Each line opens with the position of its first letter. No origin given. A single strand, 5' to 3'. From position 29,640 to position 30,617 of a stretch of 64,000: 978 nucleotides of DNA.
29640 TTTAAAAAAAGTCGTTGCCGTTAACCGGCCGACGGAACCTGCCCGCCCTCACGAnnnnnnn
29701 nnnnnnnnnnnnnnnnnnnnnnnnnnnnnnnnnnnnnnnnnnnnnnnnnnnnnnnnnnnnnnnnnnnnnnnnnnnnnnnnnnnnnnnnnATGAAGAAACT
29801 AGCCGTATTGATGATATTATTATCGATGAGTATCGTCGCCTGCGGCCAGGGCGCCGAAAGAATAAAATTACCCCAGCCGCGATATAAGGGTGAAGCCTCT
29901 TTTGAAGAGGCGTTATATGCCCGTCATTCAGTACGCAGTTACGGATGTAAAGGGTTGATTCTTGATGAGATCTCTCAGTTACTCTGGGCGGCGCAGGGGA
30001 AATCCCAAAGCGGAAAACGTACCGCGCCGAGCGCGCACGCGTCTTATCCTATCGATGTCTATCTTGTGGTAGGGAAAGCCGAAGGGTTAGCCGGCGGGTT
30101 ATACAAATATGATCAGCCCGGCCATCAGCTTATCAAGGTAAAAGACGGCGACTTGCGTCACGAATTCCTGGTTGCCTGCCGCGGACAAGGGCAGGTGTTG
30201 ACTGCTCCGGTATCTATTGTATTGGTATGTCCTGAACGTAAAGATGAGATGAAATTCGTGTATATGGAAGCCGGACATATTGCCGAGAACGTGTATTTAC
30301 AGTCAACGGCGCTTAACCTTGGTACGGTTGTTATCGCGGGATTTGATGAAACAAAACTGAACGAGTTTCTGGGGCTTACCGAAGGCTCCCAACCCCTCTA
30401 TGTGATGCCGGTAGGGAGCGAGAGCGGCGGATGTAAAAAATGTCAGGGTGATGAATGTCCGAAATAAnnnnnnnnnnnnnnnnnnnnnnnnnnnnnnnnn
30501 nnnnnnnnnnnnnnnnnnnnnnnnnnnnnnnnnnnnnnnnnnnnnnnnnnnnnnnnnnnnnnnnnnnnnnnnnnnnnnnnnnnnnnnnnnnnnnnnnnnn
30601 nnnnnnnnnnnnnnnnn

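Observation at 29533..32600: A repeat-bracketed three-gene module: exported SagB-type nitroreductase, PP-loop ATPase and Cys-tailed lipoprotein, with a shared GGC-x2-C..C-QG C-terminal tail (candidate undescribed system)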

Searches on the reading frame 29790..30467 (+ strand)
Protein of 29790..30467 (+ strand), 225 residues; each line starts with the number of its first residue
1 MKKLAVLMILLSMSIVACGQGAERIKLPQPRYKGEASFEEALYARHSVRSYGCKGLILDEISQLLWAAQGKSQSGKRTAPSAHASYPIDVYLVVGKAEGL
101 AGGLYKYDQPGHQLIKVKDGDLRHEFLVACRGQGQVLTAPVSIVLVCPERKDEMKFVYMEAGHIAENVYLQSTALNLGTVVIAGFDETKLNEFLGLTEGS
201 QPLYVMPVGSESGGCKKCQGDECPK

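Call 6: search_protein_families(library=pfam, proteins=[window:29790-30467:+], max_evalue=0.01)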
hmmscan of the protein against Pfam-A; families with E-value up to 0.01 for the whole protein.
window:29790-30467:+ (225 aa): 2 families
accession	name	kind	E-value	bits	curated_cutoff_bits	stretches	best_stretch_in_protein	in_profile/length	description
PF00881.29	Nitroreductase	-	2e-23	83.8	23.5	1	44-209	3-166/167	Nitroreductase family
PF14512.11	TM1586_NiRdase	-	0.0047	17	27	0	157-212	80-134/215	Putative TM nitroreductase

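Call 7: search_protein_families(library=ncbifam, proteins=[window:29790-30467:+], max_evalue=0.01)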
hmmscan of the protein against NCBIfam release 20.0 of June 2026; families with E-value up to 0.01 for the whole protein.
window:29790-30467:+ (225 aa): 2 families
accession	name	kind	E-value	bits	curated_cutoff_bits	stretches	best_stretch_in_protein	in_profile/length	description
TIGR03605.1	antibiot_sagB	domain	3.5e-28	98.3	78.4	1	58-209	2-172/173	SagB family peptide dehydrogenase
TIGR04511.1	SagB_rel_DH_2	exception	3.4e-19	69.2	240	1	19-198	158-355/380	putative peptide maturation dehydrogenase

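Call 11: find_homologous_proteins(query=window:29790-30467:+, max_evalue=0.001)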
Query window:29790-30467:+ (225 aa): 1455 proteins with E <= 0.001 among 1764 candidates; the best 120 are listed.
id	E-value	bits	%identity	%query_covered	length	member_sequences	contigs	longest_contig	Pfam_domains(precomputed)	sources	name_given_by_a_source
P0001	2.7e-139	480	100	95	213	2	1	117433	PF00881.30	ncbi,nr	ncbi:MAG: SagB/ThcOx family dehydrogenase [Candidatus Omnitrophica bacterium]|nr:SagB/ThcOx family d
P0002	1.6e-120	419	84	100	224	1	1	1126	PF00881.30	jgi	jgi:SagB-type dehydrogenase family enzyme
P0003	8.0e-72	259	53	100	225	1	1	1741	PF00881.30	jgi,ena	-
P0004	2.2e-51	193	52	84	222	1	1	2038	PF00881.30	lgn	-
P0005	4.6e-51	192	49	83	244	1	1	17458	PF00881.30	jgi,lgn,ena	jgi:SagB-type dehydrogenase family enzyme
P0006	5.3e-50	188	48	93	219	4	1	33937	PF00881.30,PF14512.12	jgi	-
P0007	1.6e-49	186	50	84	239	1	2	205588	PF00881.30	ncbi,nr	ncbi:MAG: SagB/ThcOx family dehydrogenase [Nitrososphaerota archaeon]|nr:SagB/ThcOx family dehydroge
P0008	3.0e-49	186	50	87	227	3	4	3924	PF00881.30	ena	-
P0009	5.9e-49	185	50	84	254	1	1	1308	PF00881.30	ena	-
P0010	6.0e-49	185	51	83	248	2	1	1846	PF00881.30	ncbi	-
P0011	6.7e-49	184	51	83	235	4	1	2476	PF00881.30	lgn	-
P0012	9.6e-49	184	50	82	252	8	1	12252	PF00881.30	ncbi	-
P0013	1.3e-48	184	48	82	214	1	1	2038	PF00881.30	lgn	-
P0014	4.2e-48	182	47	83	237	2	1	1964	PF00881.30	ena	-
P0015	4.4e-48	182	49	83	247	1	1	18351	PF00881.30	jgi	jgi:SagB-type dehydrogenase family enzyme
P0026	1.2e-47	180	47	88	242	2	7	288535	PF00881.30,PF14512.12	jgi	-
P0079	2.7e-46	176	48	83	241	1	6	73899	PF00881.30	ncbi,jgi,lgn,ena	ncbi:MAG: SagB/ThcOx family dehydrogenase [Dehalococcoidia bacterium]|jgi:SagB-type dehydrogenase fa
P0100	8.3e-46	174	46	84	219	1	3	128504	PF00881.30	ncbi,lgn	-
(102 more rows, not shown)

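Call 19: find_encoding_contigs(protein=P0003, flank=5000, max_places=4)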
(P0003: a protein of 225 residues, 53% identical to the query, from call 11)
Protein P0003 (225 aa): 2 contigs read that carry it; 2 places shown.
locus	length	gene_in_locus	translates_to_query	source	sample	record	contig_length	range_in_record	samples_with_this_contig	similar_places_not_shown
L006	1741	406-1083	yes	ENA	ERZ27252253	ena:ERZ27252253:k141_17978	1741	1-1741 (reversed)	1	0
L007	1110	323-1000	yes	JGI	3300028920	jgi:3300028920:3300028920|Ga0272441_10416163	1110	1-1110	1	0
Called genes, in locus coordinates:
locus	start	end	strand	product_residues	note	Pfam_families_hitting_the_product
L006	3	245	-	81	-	?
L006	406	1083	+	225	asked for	PF00881:Nitroreductase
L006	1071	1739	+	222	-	PF01902:Diphthami_syn_2_N, PF28410:Diphthami_syn_2_C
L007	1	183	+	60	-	?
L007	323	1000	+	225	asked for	PF00881:Nitroreductase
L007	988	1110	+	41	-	?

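Call 20: find_encoding_contigs(protein=P0002, flank=5000, max_places=4)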
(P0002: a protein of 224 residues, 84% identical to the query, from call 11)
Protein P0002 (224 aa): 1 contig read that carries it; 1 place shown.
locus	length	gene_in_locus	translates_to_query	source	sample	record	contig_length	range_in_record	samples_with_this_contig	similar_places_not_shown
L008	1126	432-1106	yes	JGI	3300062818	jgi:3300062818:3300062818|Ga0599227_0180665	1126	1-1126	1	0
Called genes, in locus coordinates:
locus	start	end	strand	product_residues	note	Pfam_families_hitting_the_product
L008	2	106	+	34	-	?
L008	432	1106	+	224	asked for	PF00881:Nitroreductase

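Call 24: find_encoding_contigs(protein=P0006, flank=6000, max_places=3)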
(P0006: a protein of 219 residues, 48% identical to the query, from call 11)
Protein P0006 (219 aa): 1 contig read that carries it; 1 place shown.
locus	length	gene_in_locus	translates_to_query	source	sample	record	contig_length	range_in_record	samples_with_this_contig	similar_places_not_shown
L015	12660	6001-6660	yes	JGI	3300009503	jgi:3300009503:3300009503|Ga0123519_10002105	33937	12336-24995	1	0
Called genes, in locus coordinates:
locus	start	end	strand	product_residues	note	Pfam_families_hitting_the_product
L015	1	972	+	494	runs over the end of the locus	PF13231:PMT_2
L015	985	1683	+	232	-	PF00535:Glycos_transf_2, PF10111:Glyco_tranf_2_2, PF13641:Glyco_tranf_2_3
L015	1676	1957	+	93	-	PF07578:LAB_N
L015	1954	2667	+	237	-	PF00483:NTP_transferase, PF12804:NTP_transf_3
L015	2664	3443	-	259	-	PF23023:Anti-Pycsar_Apyc1, PF00753:Lactamase_B, PF12706:Lactamase_B_2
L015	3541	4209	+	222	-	-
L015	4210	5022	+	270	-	PF00561:Abhydrolase_1, PF12146:Hydrolase_4, PF12697:Abhydrolase_6 (weak)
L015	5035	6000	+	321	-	PF02540:NAD_synthase (weak), PF00958:GMP_synt_C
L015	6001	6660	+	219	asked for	PF00881:Nitroreductase, PF14512:TM1586_NiRdase (faint)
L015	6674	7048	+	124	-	-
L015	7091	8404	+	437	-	PF01773:Nucleos_tra2_N, PF07670:Gate, PF07662:Nucleos_tra2_C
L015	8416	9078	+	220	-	PF04493:Endonuclease_5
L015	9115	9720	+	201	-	PF04542:Sigma70_r2, PF04545:Sigma70_r4 (weak)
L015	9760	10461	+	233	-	-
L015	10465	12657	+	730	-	PF12770:CHAT, PF13424:TPR_12, PF00515:TPR_1 (weak), PF13181:TPR_8 (weak), PF13424:TPR_12, PF17874:TPR_MalT, PF13424:TPR_12, PF13181:TPR_8 (weak), +7 more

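Call 37: search_solved_structures(query=window:29790-30467:+, max_evalue=0.001, show_alignments=1)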
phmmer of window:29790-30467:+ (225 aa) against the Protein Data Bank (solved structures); distinct sequences matched with E-value up to 0.001: 8.
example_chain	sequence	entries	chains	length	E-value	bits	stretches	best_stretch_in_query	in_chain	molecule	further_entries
8cqs_A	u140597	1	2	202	8.7e-26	94.1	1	18-209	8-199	Nitroreductase-like protein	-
3hoi_A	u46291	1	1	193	2.5e-24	89.4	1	21-209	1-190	FMN-dependent nitroreductase BF3017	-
3eo7_A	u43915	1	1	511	2.2e-20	76.5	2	30-209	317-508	Putative Nitroreductase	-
3hj9_A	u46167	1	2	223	1.3e-17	67.3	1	17-211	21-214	Oxidoreductase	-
8pz5_A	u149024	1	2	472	1.3e-05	28.1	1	39-199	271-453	SagB-type dehydrogenase domain protein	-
5lq4_B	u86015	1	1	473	1.3e-05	28.1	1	39-199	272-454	CyaGox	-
5lq4_A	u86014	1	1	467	1.6e-05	27.9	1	39-198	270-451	CyaGox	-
2b67_A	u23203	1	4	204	0.00085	22.2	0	155-209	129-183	COG0778: Nitroreductase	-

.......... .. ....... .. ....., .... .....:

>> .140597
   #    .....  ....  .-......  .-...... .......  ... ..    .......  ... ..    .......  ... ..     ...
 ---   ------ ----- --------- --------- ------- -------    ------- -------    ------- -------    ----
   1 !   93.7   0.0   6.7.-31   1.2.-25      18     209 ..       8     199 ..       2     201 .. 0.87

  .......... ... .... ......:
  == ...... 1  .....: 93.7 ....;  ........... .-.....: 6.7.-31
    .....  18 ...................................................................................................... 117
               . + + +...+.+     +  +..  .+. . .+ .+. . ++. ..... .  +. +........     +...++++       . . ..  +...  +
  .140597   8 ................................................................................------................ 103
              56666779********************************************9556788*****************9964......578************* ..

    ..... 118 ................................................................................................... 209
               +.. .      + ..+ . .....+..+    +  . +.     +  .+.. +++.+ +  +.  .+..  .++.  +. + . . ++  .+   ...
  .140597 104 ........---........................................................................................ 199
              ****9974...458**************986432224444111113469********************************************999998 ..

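Call 64: find_encoding_contigs(protein=P0026, flank=4000, max_places=4)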
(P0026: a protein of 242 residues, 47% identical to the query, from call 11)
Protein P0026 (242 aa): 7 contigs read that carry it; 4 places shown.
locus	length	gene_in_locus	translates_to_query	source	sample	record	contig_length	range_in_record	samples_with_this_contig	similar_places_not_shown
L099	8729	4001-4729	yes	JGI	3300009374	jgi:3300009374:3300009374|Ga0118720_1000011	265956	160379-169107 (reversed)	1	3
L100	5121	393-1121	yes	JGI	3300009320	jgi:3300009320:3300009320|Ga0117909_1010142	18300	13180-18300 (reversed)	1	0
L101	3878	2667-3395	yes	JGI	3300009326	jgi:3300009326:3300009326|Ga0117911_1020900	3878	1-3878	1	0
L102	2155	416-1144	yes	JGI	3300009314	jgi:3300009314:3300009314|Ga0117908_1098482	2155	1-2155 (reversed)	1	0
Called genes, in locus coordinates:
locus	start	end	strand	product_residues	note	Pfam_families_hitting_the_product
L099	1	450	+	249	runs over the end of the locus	PF00565:SNase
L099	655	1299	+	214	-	PF01726:LexA_DNA_bind, PF00717:Peptidase_S24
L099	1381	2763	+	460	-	PF13847:Methyltransf_31 (faint), PF01555:N6_N4_Mtase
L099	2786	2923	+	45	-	-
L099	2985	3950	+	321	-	PF00730:HhH-GPD (weak)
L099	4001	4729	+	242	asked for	PF14512:TM1586_NiRdase (faint), PF00881:Nitroreductase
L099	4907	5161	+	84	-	-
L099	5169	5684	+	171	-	PF13302:Acetyltransf_3, PF13420:Acetyltransf_4, PF13523:Acetyltransf_8 (faint), PF00583:Acetyltransf_1, PF13508:Acetyltransf_7 (weak)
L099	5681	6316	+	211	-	PF03575:Peptidase_S51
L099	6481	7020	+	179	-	PF18306:LDcluster4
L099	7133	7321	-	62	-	-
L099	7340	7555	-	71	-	PF04014:MazE_antitoxin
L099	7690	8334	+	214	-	PF01726:LexA_DNA_bind, PF00717:Peptidase_S24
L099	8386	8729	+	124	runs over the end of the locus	PF05973:Gp49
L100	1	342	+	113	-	?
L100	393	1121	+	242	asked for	PF14512:TM1586_NiRdase (faint), PF00881:Nitroreductase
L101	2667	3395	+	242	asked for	PF14512:TM1586_NiRdase (faint), PF00881:Nitroreductase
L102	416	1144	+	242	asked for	PF14512:TM1586_NiRdase (faint), PF00881:Nitroreductase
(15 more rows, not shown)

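Call 65: find_encoding_contigs(protein=P0005, flank=4000, max_places=3)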
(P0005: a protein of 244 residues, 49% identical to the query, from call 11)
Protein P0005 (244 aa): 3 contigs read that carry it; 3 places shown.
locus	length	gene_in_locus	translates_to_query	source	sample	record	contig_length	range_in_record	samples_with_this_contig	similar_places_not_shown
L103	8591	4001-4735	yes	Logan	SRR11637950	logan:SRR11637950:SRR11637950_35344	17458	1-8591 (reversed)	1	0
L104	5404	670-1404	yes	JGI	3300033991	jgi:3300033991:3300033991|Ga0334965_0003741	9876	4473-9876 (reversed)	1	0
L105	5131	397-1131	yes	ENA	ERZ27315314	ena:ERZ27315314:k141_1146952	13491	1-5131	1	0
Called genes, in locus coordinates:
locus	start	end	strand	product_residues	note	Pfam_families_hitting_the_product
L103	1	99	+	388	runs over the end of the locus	PF07690:MFS_1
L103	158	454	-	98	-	PF01157:Ribosomal_L21e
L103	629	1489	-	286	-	PF00702:Hydrolase (faint), PF05116:S6PP (faint), PF08282:Hydrolase_3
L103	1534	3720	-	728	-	PF00009:GTP_EFTU, PF22042:EF-G_D2, PF03144:GTP_EFTU_D2, PF14492:EFG_III, PF03764:EFG_IV, PF00679:EFG_C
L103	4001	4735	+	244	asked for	PF00881:Nitroreductase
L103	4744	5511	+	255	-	PF02654:CobS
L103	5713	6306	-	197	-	PF06695:Sm_multidrug_ex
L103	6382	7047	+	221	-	PF23023:Anti-Pycsar_Apyc1 (weak), PF00753:Lactamase_B, PF12706:Lactamase_B_2 (faint)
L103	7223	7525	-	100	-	PF26256:DUF8060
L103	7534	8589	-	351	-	?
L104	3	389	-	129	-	?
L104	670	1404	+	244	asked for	PF00881:Nitroreductase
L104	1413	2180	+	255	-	PF02654:CobS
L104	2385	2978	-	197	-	PF06695:Sm_multidrug_ex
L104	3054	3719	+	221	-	PF23023:Anti-Pycsar_Apyc1 (weak), PF00753:Lactamase_B, PF12706:Lactamase_B_2 (faint)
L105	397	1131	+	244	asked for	PF00881:Nitroreductase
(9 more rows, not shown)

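Call 72: predict_structure(alignment_id=A3)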
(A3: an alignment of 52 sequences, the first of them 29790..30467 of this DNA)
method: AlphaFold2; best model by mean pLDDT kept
length: 225 residues; sequences in the alignment: 52
mean_pLDDT: 90.8   pTM: 0.85
mean pLDDT of the five models: 90.8, 88.8, 88.7, 88.7, 87.6
residues with pLDDT >= 90: 170; 70-90: 34; 50-70: 19; < 50: 2
segments of 3 or more residues with pLDDT < 50: none
pLDDT, mean of each block of 10 residues (from residue 1): 83 66 94 93 96 95 96 89 84 98 97 97 98 97 96 90 97 97 97 96 98 62 53
secondary structure, 60 per line:
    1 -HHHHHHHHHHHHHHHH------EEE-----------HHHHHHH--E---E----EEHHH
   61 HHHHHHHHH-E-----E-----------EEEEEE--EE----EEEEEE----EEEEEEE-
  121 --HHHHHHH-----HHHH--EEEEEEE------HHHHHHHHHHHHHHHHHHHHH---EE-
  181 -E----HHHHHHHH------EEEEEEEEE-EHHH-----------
elements in order: H2-17 E24-26 H38-44 H58-69 E89-94 E103-108 E113-119 H123-129 H135-138 E141-147 H154-174 H187-194 E201-209

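Call 76: find_encoding_contigs(protein=P0079, flank=6000, max_places=3)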
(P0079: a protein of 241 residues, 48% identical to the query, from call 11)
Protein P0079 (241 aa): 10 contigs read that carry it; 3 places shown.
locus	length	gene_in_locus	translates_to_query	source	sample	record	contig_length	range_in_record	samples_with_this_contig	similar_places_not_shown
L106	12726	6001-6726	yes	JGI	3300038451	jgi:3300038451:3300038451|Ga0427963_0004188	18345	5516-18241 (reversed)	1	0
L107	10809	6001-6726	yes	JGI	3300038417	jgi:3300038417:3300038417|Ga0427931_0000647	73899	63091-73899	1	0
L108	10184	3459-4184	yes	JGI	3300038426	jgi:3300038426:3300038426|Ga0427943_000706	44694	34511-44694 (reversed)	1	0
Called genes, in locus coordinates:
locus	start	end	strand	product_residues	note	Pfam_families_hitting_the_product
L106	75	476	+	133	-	-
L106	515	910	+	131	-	PF18917:LiaI-LiaF-like_TM1 (weak)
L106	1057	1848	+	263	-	PF00106:adh_short, PF13561:adh_short_C2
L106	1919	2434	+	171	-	PF02627:CMD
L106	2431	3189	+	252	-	PF00106:adh_short, PF13561:adh_short_C2, PF23441:SDR (weak)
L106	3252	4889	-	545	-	PF05345:He_PIG, PF23619:Ig_VWA7 (faint)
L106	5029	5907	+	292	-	PF00226:DnaJ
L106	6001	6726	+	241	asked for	PF00881:Nitroreductase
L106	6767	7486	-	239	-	PF00881:Nitroreductase, PF14512:TM1586_NiRdase (weak)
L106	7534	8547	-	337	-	PF08240:ADH_N, PF00107:ADH_zinc_N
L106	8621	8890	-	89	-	-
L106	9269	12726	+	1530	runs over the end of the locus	PF00989:PAS, PF08448:PAS_4, PF13426:PAS_9, PF08447:PAS_3, PF00512:HisKA, PF02518:HATPase_c, PF00072:Response_reg, PF01627:Hpt, +6 more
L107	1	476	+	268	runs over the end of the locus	-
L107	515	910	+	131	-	PF18917:LiaI-LiaF-like_TM1 (weak)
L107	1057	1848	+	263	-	PF00106:adh_short, PF13561:adh_short_C2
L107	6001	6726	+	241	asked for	PF00881:Nitroreductase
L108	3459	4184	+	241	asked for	PF00881:Nitroreductase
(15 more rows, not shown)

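Call 77: find_encoding_contigs(protein=P0100, flank=6000, max_places=3)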
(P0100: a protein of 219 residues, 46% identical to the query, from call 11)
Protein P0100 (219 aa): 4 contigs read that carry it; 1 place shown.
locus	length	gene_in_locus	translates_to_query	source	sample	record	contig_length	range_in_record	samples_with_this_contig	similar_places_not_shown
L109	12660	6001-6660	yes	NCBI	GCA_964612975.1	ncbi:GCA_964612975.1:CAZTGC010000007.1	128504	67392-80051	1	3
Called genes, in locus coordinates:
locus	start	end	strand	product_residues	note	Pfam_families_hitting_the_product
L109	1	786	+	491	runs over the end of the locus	PF00478:IMPDH, PF00571:CBS, PF03060:NMO, PF01070:FMN_dh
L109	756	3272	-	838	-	PF01590:GAF, PF13185:GAF_2, PF13492:GAF_3, PF00512:HisKA, PF02518:HATPase_c, PF14501:HATPase_c_5 (weak)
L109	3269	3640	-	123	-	PF00072:Response_reg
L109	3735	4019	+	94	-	PF01883:FeS_assembly_P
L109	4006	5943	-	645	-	PF00580:UvrD-helicase, PF13245:AAA_19, PF01443:Viral_helicase1 (faint), PF13087:AAA_12 (faint), PF13361:UvrD_C, PF13538:UvrD_C_2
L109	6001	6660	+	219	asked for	PF00881:Nitroreductase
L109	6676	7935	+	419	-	PF01676:Metalloenzyme, PF10143:PhosphMutase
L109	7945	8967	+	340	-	PF12715:Abhydrolase_7, PF05448:AXE1 (faint), PF22244:GCE_fung (weak)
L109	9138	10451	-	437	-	-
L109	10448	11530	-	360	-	PF01168:Ala_racemase_N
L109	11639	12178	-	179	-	PF02018:CBM_4_9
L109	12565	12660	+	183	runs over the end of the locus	PF01661:Macro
